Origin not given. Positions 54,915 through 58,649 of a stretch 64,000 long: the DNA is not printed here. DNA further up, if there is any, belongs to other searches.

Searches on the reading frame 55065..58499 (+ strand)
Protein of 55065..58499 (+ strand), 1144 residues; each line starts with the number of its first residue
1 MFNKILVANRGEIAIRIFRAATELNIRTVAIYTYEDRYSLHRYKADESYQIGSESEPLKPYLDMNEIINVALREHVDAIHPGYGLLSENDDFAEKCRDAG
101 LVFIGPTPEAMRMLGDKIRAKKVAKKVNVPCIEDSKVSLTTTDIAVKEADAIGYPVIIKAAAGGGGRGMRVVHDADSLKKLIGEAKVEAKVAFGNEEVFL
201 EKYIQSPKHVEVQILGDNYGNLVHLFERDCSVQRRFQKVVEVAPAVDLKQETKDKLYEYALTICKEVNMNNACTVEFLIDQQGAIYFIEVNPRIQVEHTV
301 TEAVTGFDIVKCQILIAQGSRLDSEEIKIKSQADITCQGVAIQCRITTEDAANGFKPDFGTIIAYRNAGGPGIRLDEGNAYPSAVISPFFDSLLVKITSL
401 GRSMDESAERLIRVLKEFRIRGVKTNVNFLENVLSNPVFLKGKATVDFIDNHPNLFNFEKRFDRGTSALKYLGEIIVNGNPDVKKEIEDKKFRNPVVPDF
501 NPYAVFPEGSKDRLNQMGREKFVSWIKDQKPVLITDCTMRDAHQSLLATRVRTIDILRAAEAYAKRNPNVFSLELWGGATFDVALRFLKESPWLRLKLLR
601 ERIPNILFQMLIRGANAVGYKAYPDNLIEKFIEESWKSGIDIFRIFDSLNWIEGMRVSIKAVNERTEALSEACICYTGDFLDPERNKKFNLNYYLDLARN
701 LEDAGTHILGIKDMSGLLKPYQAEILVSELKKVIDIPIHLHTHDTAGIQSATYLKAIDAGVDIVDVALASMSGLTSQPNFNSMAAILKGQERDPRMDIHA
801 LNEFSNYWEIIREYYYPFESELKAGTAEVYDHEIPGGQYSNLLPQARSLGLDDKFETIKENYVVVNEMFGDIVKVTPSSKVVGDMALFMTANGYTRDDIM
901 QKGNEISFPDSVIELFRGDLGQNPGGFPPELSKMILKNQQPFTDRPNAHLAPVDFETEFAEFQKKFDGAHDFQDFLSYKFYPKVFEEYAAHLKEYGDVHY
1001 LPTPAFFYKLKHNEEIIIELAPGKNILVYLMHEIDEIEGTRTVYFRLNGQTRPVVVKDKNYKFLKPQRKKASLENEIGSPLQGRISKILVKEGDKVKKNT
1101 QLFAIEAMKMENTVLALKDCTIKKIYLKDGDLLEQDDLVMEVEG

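Call 74: search_protein_families(library=pfam, proteins=[window:55065-58499:+], max_evalue=0.001)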
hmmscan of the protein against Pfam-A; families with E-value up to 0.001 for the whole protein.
window:55065-58499:+ (1144 aa): 10 families
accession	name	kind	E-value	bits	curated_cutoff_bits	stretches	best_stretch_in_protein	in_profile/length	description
PF02786.22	CPSase_L_D2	-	2.9e-75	252.9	19.8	1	116-323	1-209/211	Carbamoyl-phosphate synthase L chain, ATP binding domain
PF02436.23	PYC_OADA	-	1.9e-72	243.7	27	1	829-1027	1-199/201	Conserved carboxylase domain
PF00289.28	Biotin_carb_N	-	8.4e-43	145.8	25.5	1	1-111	1-110/110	Biotin carboxylase, N-terminal domain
PF02785.25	Biotin_carb_C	-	1e-26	93.6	32.4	1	343-450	1-107/108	Biotin carboxylase C-terminal domain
PF00364.28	Biotin_lipoyl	-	3.4e-14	52.9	22.1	1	1076-1141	2-72/73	Biotin-requiring enzyme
PF07478.18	Dala_Dala_lig_C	-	7.7e-13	48.8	24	1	132-292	15-174/204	D-ala D-ala ligase C-terminus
PF00682.25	HMGL-like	-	1.2e-12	48.2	29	1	681-806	131-258/260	HMGL-like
PF02655.19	ATP-grasp_3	-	6.3e-10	39.8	23.2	1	117-295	4-158/160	ATP-grasp domain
PF13535.11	ATP-grasp_4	-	2.9e-06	27.4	27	1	152-294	1-152/160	ATP-grasp domain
PF08443.16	RimK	-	0.00013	22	21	1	116-308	3-179/188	RimK-like ATP-grasp domain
